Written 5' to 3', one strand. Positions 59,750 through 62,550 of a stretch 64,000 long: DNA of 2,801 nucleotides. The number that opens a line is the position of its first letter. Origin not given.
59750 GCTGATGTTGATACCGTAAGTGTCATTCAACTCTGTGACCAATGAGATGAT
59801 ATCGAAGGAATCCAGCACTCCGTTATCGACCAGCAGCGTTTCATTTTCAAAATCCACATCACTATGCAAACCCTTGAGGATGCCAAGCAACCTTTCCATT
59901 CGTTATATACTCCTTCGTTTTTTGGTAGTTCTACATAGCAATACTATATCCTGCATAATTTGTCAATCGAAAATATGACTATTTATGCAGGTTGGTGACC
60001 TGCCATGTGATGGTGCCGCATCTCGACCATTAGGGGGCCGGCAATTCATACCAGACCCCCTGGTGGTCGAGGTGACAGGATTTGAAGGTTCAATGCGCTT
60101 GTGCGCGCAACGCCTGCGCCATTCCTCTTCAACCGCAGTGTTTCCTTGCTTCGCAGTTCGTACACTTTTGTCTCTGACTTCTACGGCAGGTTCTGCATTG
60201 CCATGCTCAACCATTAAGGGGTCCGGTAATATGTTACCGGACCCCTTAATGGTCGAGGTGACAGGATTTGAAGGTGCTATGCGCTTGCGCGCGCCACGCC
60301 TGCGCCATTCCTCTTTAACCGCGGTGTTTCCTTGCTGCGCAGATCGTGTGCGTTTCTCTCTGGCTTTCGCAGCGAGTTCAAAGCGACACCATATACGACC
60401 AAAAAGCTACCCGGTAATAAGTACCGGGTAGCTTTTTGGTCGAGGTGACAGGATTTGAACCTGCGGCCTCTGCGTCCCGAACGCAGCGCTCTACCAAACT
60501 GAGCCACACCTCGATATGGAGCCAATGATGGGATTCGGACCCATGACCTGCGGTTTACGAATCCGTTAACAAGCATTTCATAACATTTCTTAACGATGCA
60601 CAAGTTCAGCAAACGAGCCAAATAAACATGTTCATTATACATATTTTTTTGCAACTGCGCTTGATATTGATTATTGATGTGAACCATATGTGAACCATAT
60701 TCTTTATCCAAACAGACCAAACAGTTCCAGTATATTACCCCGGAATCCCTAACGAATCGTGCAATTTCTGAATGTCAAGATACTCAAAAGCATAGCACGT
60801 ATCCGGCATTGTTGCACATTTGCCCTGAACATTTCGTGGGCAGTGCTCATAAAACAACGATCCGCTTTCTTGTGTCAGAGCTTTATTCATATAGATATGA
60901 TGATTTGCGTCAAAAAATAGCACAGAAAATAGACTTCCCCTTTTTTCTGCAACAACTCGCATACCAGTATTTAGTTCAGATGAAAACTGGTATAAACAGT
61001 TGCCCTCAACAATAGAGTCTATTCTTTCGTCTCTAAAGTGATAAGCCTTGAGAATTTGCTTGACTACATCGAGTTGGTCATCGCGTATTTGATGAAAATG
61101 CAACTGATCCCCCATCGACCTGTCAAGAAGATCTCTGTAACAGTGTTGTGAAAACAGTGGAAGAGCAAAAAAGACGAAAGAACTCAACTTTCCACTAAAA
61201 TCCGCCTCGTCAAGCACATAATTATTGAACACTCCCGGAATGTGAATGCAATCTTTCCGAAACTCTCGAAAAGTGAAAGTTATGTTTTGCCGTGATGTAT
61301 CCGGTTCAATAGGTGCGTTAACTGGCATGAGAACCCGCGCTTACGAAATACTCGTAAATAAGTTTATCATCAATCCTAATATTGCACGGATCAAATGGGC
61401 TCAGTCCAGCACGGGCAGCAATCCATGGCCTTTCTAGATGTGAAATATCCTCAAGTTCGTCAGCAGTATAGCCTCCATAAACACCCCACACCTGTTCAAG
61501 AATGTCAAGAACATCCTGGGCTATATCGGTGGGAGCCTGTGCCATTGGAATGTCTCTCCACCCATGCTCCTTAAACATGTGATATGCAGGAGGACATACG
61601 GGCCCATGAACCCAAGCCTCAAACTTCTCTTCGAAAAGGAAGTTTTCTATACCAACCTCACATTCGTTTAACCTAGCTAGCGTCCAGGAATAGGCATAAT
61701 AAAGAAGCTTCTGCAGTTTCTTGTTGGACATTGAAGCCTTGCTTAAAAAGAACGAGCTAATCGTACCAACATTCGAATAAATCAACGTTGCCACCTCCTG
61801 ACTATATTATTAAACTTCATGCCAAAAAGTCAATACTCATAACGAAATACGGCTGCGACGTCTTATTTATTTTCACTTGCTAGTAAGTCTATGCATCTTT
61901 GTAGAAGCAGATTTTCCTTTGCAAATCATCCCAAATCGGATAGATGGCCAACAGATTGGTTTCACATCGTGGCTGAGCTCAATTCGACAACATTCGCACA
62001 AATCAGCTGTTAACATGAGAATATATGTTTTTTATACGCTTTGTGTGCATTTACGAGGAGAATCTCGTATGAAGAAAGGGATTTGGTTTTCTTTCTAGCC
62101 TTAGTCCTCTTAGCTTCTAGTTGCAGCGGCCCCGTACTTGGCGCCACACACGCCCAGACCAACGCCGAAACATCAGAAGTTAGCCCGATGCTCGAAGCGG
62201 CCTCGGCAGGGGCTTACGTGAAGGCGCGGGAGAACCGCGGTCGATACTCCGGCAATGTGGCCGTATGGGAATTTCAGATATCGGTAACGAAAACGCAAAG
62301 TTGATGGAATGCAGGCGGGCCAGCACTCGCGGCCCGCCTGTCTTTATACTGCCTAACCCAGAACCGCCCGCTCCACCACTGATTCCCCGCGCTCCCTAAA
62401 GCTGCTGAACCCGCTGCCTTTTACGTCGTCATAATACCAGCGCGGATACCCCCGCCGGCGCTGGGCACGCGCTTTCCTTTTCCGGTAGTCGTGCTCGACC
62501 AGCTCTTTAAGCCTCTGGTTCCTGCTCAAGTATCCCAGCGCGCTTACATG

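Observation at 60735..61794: Panacea (DUF4065) antitoxin-type gene overlapping an unrecognisable 197-aa partner: candidate new PanA-PanT toxin-antitoxin or defence pair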

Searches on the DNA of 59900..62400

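Call 40: search_rna_families(source=window, start=59900, end=62400, threshold=evalue, max_evalue=1)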
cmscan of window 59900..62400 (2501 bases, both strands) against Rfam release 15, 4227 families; matches with E-value up to 1: 5.
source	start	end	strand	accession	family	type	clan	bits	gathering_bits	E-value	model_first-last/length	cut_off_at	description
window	60440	60513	-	RF00005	tRNA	Gene; tRNA;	CL00001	69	29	2.3e-14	1-71/71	no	tRNA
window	60478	60552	-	RF02553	YrlA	Gene; sRNA;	-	26.2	69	0.0094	23-89/114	no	Y RNA-like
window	60210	60253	+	RF00947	mir-929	Gene; miRNA;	-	19.4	56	0.7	16-57/74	no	mir-929 microRNA precursor family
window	60217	60251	+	RF00191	SNORA57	Gene; snRNA; snoRNA; HACA-box;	-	18.7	40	0.21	15-49/149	no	Small nucleolar RNA SNORA57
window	60525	60571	-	RF00023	tmRNA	Gene;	CL00001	10.2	47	0.23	1-374/374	no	transfer-messenger RNA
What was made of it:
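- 60517..60571 (-): 3' half of a tRNA-Thr(CGT) gene (anticodon loop to CCA): an att-type remnant marking the element/chromosome junction. There is a weak tRNA-clan Rfam hit (call 40).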
